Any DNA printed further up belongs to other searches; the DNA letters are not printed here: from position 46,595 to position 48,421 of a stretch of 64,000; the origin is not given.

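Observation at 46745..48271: EEP-fold (DNase I / CdtB / sphingomyelinase-like) enzyme with an intact-looking catalytic set and two large insertions: the only obvious enzyme of the operon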

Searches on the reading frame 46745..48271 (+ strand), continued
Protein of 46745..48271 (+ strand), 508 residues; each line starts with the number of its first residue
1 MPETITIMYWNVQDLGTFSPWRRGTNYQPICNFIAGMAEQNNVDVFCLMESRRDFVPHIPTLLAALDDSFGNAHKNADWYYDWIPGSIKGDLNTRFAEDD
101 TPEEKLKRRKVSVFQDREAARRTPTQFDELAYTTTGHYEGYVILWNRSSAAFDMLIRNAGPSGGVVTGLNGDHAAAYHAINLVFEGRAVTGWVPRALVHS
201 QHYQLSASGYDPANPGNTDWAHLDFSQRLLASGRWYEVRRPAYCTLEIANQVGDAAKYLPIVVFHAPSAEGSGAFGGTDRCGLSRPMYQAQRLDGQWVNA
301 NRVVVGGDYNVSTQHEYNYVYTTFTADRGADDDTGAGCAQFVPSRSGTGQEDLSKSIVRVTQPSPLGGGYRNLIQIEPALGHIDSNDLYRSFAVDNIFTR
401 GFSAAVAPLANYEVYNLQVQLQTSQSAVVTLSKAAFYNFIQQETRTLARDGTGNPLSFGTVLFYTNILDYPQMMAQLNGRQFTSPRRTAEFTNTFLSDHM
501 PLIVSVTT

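Call 30: predict_structure(alignment_id=A2)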
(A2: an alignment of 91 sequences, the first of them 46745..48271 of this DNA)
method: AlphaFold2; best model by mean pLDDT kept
length: 508 residues; sequences in the alignment: 91
mean_pLDDT: 92.9   pTM: 0.93
mean pLDDT of the five models: 92.9, 92.8, 92.3, 91.3, 90.9
residues with pLDDT >= 90: 420; 70-90: 60; 50-70: 26; < 50: 2
segments of 3 or more residues with pLDDT < 50: none
pLDDT, mean of each block of 10 residues (from residue 1): 94 93 95 98 98 97 98 97 96 62 60 60 93 95 98 97 95 95 97 80 90 94 91 91 98 97 94 89 98 97 97 86 97 96 89 95 92 93 95 97 93 95 98 98 97 96 96 98 98 98 97
secondary structure, 60 per line:
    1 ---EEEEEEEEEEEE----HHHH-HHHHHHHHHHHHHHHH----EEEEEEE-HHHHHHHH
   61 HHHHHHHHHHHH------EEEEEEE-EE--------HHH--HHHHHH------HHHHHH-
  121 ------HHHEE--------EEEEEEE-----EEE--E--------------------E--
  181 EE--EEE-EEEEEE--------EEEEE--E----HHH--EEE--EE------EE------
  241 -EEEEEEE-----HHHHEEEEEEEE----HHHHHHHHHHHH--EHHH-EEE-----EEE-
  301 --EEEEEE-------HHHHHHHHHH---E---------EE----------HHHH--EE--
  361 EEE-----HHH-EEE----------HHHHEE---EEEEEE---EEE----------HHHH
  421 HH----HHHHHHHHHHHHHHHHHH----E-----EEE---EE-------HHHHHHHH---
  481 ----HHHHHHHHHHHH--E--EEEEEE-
elements in order: E4-15 H20-23 H25-40 E45-51 H53-72 E79-85 H102-107 H114-119 E140-146 E152-154 E185-187 E189-194 E203-207 E220-222 E242-248 H254-257 E258-265 H270-281 E289-291 E297-299 E303-308 H316-325 H351-354 E361-363 E373-375 H386-389 E395-400 E404-406 H417-422 H427-444 E455-457 H470-477 H485-496 E502-507
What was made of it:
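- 46745..48271 (+): EEP-fold (DNase-I-like) phosphodiesterase, 508 aa. It has no signal peptide and no TM segment. The model has pLDDT 92.9 (call 30).
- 47015..47104 (+): Clade-specific charged loop, probably disordered (aa 91-120). It includes the NLS-like KLKRRK. pLDDT is about 60 (call 30).
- On EEP superfamily (Pfam PF03372, endonuclease/exonuclease/phosphatase): The AF2 model has pLDDT 92.9 (call 30).
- Checked: On the confident model (call 30), aa 53-85 are core helix and strand.
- The AF2 model has pLDDT 92.9 and pTM 0.93 (call 30).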

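Call 32: fold_search(model_id=the predicted structure, library=pdb)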
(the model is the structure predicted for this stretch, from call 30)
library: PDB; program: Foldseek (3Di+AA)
matches with E <= 10: 320; with E <= 0.001: 99
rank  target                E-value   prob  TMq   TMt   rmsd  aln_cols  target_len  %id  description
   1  4awn_A                8.1e-08  1.00  0.34  0.62  10.4       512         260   11  Structure of recombinant human DNase I (rhDNaseI) in complex with Magnesium and Phosphate. (released 2013-01-09)
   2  6rvz                  2.4e-07  1.00  0.35  0.49   9.5       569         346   10  Crystal structure of ANGEL2, a 2',3'-cyclic phosphatase, in complex with adenosine-2',3'-vanadate (released 2020-05-20)
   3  3ngn                  4.0e-07  1.00  0.32  0.47  10.8       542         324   10  Crystal structure of the human CNOT6L nuclease domain in complex with AMP (released 2010-07-28)
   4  2dnj_A                4.5e-07  1.00  0.34  0.64  13.0       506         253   11  DNASE I-INDUCED DNA CONFORMATION. 2 ANGSTROMS STRUCTURE OF A DNASE I-OCTAMER COMPLEX (released 1994-01-31)
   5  1dnk_A                4.8e-07  1.00  0.35  0.66  13.4       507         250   10  THE X-RAY STRUCTURE OF THE DNASE I-D(GGTATACC)2 COMPLEX AT 2.3 ANGSTROMS RESOLUTION (released 1994-01-31)
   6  3mpr_C                7.8e-07  1.00  0.34  0.56   8.9       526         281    9  Crystal Structure of endonuclease/exonuclease/phosphatase family protein from Bacteroides thetaiotaomicron, Northeast  (released 2010-05-26)
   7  9yxy_A                8.3e-07  1.00  0.35  0.61   9.0       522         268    9  Crystal structure of EEPD1 EEP domain dimer at pH 5.5 (released 2026-03-18)
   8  3mpr_A                8.3e-07  1.00  0.34  0.57   8.8       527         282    9  Crystal Structure of endonuclease/exonuclease/phosphatase family protein from Bacteroides thetaiotaomicron, Northeast  (released 2010-05-26)
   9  3mpr_B                9.4e-07  1.00  0.33  0.58   8.7       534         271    8  Crystal Structure of endonuclease/exonuclease/phosphatase family protein from Bacteroides thetaiotaomicron, Northeast  (released 2010-05-26)
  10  6rw0                  1.1e-06  1.00  0.31  0.42  14.5       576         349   10  Crystal structure of ANGEL2, a 2',3'-cyclic phosphatase (released 2020-05-20)
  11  3mpr_D                1.1e-06  1.00  0.32  0.53   9.1       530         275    8  Crystal Structure of endonuclease/exonuclease/phosphatase family protein from Bacteroides thetaiotaomicron, Northeast  (released 2010-05-26)
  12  2a3z_B                1.2e-06  1.00  0.34  0.63  13.7       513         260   10  Ternary complex of the WH2 domain of WASP with Actin-DNAse I (released 2005-11-01)
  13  9nb9_E                1.4e-06  1.00  0.30  0.54   9.6       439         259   10  Viral protein DP71L in complex with phosphorylated eIF2alpha (NTD) and protein phosphatase 1A (D64A), stabilized by G- (released 2025-07-09)
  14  7ax1_A                1.4e-06  1.00  0.35  0.34  11.1       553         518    9  Crystal structure of the human CCR4-CAF1 complex (released 2021-05-12)
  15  5dv2                  1.9e-06  1.00  0.33  0.47  10.7       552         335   10  Crystal structure of human CNOT6L in complex with cytidine-5'-monophosphate (released 2016-05-18)
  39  4c1r_A                1.8e-05  1.00  0.30  0.51   8.0       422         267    9  Bacteroides thetaiotaomicron VPI-5482 mannosyl-6-phosphatase Bt3783 (released 2013-11-13)
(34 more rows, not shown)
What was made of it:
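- All 50 PDB hits shown are EEP fold, with DNase I first (E = 8e-8, TM on target 0.62-0.66) (call 32). The margins between DNase I and other EEP subfamilies (ANGEL2, CNOT6L, EEPD1, TDP2, Bacteroides EEPs) are small (call 32), so DNA as the substrate is uncertain.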

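Call 33: search_protein_families(library=pfam, proteins=[L003:2051-6658:+, L003:6685-8649:+, L001:1662-6452:+, L001:6449-9997:+], max_evalue=0.01)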
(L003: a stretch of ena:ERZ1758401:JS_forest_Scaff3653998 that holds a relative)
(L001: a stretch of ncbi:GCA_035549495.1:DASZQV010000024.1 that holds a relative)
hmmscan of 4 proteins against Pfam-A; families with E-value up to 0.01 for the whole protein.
L003:2051-6658:+ (1535 aa): 1 family
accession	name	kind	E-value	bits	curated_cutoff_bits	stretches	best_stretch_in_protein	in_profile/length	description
PF20248.3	DUF6603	-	2e-133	446.1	27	1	799-1318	1-485/502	Family of unknown function (DUF6603)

L003:6685-8649:+ (655 aa): 0 families

L001:1662-6452:+ (1596 aa): 1 family
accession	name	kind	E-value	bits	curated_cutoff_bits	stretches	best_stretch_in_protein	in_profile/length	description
PF00041.27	fn3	-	3.4e-18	66.1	25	1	670-749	2-78/84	Fibronectin type III domain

L001:6449-9997:+ (1182 aa): 0 families

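Call 35: find_related_loci(query=A1, collection=genome_contigs, flank=10000)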
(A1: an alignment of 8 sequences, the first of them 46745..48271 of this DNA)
Query A1 (508 aa) in genome_contigs; peptide patterns used: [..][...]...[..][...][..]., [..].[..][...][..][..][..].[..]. (x = any residue, [..] = any of these).
23 stretches matched a pattern; 5 encode a relative of the query (tblastn E <= 1e-3); 5 distinct loci.
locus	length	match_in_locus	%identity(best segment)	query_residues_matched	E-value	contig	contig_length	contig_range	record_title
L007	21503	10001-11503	55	1-508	8e-173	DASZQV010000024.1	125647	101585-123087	MAG TPA_asm: Rhizomicrobium sp. isolate SMAG_U6007 k141_265403, whole genome shotgun sequence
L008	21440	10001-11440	28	5-508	2e-34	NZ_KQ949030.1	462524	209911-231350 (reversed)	Streptomyces sp. DSM 15324 PRJNA299231_s008, whole genome shotgun sequence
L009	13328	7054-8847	27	1-503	4e-21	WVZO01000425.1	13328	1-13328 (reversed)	MAG: Candidatus Aminicenantes bacterium isolate CS4-C025 C_merged_R1_(paired)_contig_94955, whole genome shotgun sequenc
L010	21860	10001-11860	26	1-503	5e-20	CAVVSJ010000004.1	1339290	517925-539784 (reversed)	MAG: uncultured Acidobacteriota bacterium isolate MFD02840.bin.1.264 genome assembly, contig: contig_31652, whole genome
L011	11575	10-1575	28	22-464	1e-10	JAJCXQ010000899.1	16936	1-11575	MAG: Acidobacteriota bacterium isolate OFTM268 OFTM268_898, whole genome shotgun sequence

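Call 39: search_protein_families(library=pfam, proteins=[L010:3175-6435:+, L010:7301-9997:+, L010:11835-16466:+, L010:16463-18526:+, L010:19035-21035:+, L009:613-4773:+, L009:5061-6752:+, L009:8878-13011:+, L008:6208-9966:+], max_evalue=0.001)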
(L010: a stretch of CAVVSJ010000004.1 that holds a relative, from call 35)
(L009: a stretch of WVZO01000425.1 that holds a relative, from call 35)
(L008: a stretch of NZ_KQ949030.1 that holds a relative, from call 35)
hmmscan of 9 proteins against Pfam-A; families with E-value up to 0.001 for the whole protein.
L010:3175-6435:+ (1086 aa): 0 families

L010:7301-9997:+ (898 aa): 1 family
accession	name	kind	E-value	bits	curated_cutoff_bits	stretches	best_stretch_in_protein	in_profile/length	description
PF13884.11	Peptidase_S74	-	2.9e-12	47.1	22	1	761-793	1-34/58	Chaperone of endosialidase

L010:11835-16466:+ (1543 aa): 1 family
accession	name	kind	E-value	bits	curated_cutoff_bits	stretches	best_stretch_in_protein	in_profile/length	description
PF20248.3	DUF6603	-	1e-135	453.6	27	1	812-1332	1-485/502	Family of unknown function (DUF6603)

L010:16463-18526:+ (687 aa): 0 families

L010:19035-21035:+ (666 aa): 3 families
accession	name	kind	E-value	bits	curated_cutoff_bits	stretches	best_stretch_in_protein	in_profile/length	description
PF00999.27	Na_H_Exchanger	-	1.4e-62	212.1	26.2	1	15-376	3-370/375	Sodium/hydrogen exchanger, transmembrane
PF02254.24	TrkA_N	-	5.3e-27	94.9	23.8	1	413-526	1-114/116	TrkA-N domain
PF02080.26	TrkA_C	-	3.1e-18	65.9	27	1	592-657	5-69/71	TrkA-C domain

L009:613-4773:+ (1386 aa): 1 family
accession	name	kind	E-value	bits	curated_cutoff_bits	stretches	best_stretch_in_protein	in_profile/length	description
PF13385.13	Laminin_G_3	-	3.9e-05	24.3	27.6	0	534-569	115-150/151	Concanavalin A-like lectin/glucanases superfamily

L009:5061-6752:+ (563 aa): 0 families

L009:8878-13011:+ (1377 aa): 1 family
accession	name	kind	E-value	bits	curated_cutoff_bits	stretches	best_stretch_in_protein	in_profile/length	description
PF20248.3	DUF6603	-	9.4e-154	513.1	27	1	687-1168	1-480/502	Family of unknown function (DUF6603)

L008:6208-9966:+ (1252 aa): 0 families

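Call 43: search_protein_families(library=padloc, proteins=[window:46745-48271:+], max_evalue=0.01)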
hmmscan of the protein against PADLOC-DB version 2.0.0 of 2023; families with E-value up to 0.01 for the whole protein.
window:46745-48271:+ (508 aa): 0 families

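Call 44: search_protein_families(library=phrogs, proteins=[window:46745-48271:+], max_evalue=0.01)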
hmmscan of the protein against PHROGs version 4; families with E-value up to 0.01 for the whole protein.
window:46745-48271:+ (508 aa): 0 families

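Call 57: find_related_loci(query=A1, collection=viral_contigs, flank=10000)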
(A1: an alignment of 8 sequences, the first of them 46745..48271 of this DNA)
Query A1 (508 aa) in viral_contigs; peptide patterns used: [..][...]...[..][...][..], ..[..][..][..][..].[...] (x = any residue, [..] = any of these).
37 stretches matched a pattern, but none encodes a relative of the query by tblastn (E <= 1e-3).

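Call 58: fold_search(model_id=the predicted structure, library=viral)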
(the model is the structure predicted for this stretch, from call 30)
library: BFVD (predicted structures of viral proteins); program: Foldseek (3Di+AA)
matches with E <= 10: 259; with E <= 0.001: 37
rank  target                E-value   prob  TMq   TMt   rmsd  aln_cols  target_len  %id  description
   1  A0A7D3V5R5            1.1e-08  1.00  0.32  0.55  10.6       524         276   10  Endonuclease/exonuclease/phosphatase [Fadolivirus FV1/VV64]
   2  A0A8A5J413            8.5e-08  1.00  0.28  0.45  11.2       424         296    9  (no name in the UniProt tables at hand)
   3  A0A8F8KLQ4            1.7e-07  1.00  0.31  0.47  12.2       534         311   11  Putative endonuclease/exonuclease/phosphatase [Clandestinovirus]
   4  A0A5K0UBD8            1.8e-07  1.00  0.34  0.43  11.4       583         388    8  Endonuclease/exonuclease/phosphatase domain-containing protein [Yasminevirus sp. GU-2018]
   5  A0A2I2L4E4            8.8e-07  1.00  0.32  0.40   9.9       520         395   11  Endonuclease [Orpheovirus IHUMI-LCC2]
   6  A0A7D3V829            2.1e-06  1.00  0.32  0.54  12.2       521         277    8  Endonuclease/exonuclease/phosphatase superfamily [Fadolivirus 2]
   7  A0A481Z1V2            2.5e-06  1.00  0.32  0.35  19.6       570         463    9  Endonuclease/exonuclease/phosphatase family protein [Mimivirus LCMiAC02]
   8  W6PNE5                2.8e-06  1.00  0.31  0.32   9.8       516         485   10  Predicted tail fiber protein [Citrobacter phage CR8]
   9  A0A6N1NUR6            3.4e-06  1.00  0.30  0.52  12.6       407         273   10  Putative endonuclease/exonuclease/phosphatase [Tupanvirus soda lake]
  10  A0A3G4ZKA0            5.5e-06  1.00  0.30  0.38  17.5       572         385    9  Endonuclease/exonuclease/phosphatase domain-containing protein [Terrestrivirus sp.]
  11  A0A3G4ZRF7            6.7e-06  1.00  0.30  0.49   9.3       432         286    9  Endonuclease/exonuclease/phosphatase domain-containing protein [Dasosvirus sp.]
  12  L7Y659                1.3e-05  0.99  0.27  0.21  15.8       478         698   11  Putative endonuclease/exonuclease/phosphatase [Megavirus lba]
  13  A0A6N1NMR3            2.9e-05  0.99  0.30  0.36  11.7       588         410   10  Inositol polyphosphate-related phosphatase domain-containing protein [Tupanvirus deep ocean]
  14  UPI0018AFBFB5         3.3e-05  1.00  0.28  0.33   8.7       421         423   10  (no name look-up for this kind of identifier)
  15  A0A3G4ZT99            3.9e-05  1.00  0.27  0.51  10.3       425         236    9  Endonuclease/exonuclease/phosphatase domain-containing protein [Edafosvirus sp.]
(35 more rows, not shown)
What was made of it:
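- On EEP superfamily (Pfam PF03372, endonuclease/exonuclease/phosphatase): All 50 PDB hits shown and the viral hits are EEP-fold proteins (calls 32, 58).
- A predicted tail-fibre protein of Citrobacter phage CR8 (485 aa) ranks 8th in BFVD (call 58).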

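Call 59: find_related_loci(query=A1, collection=metagenome_contigs, flank=10000)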
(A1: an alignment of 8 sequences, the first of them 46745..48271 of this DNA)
Query A1 (508 aa) in metagenome_contigs; peptide patterns used: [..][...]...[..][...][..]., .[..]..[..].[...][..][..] (x = any residue, [..] = any of these).
172 stretches matched a pattern; 16 encode a relative of the query (tblastn E <= 1e-3); 16 distinct loci.
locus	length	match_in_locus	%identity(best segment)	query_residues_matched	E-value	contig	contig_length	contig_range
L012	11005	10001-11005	65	1-333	2e-149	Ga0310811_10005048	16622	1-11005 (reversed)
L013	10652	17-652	67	297-508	2e-89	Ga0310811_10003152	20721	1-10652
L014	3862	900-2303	30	1-508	2e-41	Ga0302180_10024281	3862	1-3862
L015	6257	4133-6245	29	4-503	4e-37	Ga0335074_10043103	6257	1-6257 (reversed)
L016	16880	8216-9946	27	1-506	1e-33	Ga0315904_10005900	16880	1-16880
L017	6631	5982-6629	34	1-263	1e-27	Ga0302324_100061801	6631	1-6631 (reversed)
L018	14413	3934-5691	29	5-507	1e-23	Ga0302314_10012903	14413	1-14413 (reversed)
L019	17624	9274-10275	31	178-503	5e-22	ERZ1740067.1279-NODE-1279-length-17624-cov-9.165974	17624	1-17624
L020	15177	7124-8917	27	1-503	8e-21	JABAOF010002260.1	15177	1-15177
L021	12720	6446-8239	27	1-503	8e-21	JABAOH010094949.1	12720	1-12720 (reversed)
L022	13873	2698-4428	28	1-506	9e-21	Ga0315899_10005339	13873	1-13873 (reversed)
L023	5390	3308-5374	31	4-503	2e-29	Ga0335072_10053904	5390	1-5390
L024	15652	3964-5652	29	1-503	8e-19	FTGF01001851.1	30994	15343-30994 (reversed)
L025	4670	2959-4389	33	5-406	1e-17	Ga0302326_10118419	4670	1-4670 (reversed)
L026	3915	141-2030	24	1-503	1e-15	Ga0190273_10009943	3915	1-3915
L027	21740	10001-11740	30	1-504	8e-15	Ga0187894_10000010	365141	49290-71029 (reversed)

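Call 66: search_protein_families(library=pfam, proteins=[L027:16396-18774:+, L016:14578-16449:+, L016:351-4223:+, L019:1220-5146:+, L027:18778-21738:+, L016:4183-7140:+, L019:5332-8202:+, L009:5001-6749:+], max_evalue=0.01)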
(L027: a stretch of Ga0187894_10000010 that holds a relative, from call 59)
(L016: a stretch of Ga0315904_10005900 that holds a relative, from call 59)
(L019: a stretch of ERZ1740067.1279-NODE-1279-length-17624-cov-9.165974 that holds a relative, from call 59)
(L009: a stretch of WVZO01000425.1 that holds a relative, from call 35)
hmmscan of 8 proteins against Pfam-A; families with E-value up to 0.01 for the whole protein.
L027:16396-18774:+ (793 aa): 0 families

L016:14578-16449:+ (624 aa): 0 families

L016:351-4223:+ (1291 aa): 0 families

L019:1220-5146:+ (1309 aa): 0 families

L027:18778-21738:+ (987 aa): 0 families

L016:4183-7140:+ (986 aa): 6 families
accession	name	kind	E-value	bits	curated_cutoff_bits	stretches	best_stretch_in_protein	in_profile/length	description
PF13385.13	Laminin_G_3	-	4e-27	95.7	27.6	1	101-266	1-151/151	Concanavalin A-like lectin/glucanases superfamily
PF02210.31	Laminin_G_2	-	6.2e-06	27.1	22.9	1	154-256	17-124/126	Laminin G domain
PF21939.1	Gp10_C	-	1.6e-05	26.3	27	1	852-979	35-132/139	Baseplate structural protein Gp10, C-terminal domain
PF07484.17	Collar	-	9.4e-05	22.7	24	1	822-847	1-24/57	Phage Tail Collar Domain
PF22925.3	TS_C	-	0.0078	16.3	27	0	180-262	120-201/202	Trans-sialidase, C-terminal domain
PF02973.23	Sialidase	-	0.0078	16.2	26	0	183-267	96-183/189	Sialidase, N-terminal domain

L019:5332-8202:+ (957 aa): 3 families
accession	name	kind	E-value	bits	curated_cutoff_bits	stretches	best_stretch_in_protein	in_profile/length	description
PF13385.13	Laminin_G_3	-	4.9e-26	92.1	27.6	1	55-206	1-150/151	Concanavalin A-like lectin/glucanases superfamily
PF00386.27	C1q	-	1.9e-05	25.3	23.7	1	851-954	30-126/127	C1q domain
PF02210.31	Laminin_G_2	-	0.0048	17.8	22.9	0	101-196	23-123/126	Laminin G domain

L009:5001-6749:+ (583 aa): 0 families

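Call 88: find_encoding_contigs(protein=P0148, flank=10000, max_places=2)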
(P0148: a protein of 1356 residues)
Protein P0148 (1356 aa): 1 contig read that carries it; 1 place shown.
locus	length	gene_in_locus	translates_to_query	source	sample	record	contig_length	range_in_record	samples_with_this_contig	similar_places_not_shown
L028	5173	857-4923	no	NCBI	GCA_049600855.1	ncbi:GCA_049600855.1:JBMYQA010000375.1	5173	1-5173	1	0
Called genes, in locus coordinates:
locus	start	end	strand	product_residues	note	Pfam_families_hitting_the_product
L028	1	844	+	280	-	PF07484:Collar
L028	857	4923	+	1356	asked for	-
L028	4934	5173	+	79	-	?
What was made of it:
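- Closest known: Phage tail fibres, tailocins and eCIS. Same: The accessory fibre proteins of the second cassette type carry swapped Collar/Gp10_C, C1q and Peptidase_S74 tips (calls 39, 66, 88).
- The second cassette type has Laminin_G_3 with Collar/Gp10_C, C1q or Peptidase_S74 tips (calls 39, 66, 88).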

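Call 103: search_dna_similar(query=window:46745-48271:+, collection=phages, mode=protein, max_evalue=0.01, max_rows=10)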
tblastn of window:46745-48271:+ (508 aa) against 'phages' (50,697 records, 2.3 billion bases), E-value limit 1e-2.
No match.
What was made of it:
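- Closest known: Phage tail fibres, tailocins and eCIS. Different: No homologue was found in phage genomes or viral contigs (calls 57, 103).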

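Call 104: search_dna_similar(query=window:46745-48271:+, collection=plasmids, mode=protein, max_evalue=0.001, max_rows=15)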
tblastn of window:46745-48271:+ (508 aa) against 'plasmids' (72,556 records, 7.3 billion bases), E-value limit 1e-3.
No match.
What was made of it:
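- Tried and rejected: Phage genomes, plasmids and viral contigs gave nothing (calls 57, 103, 104).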
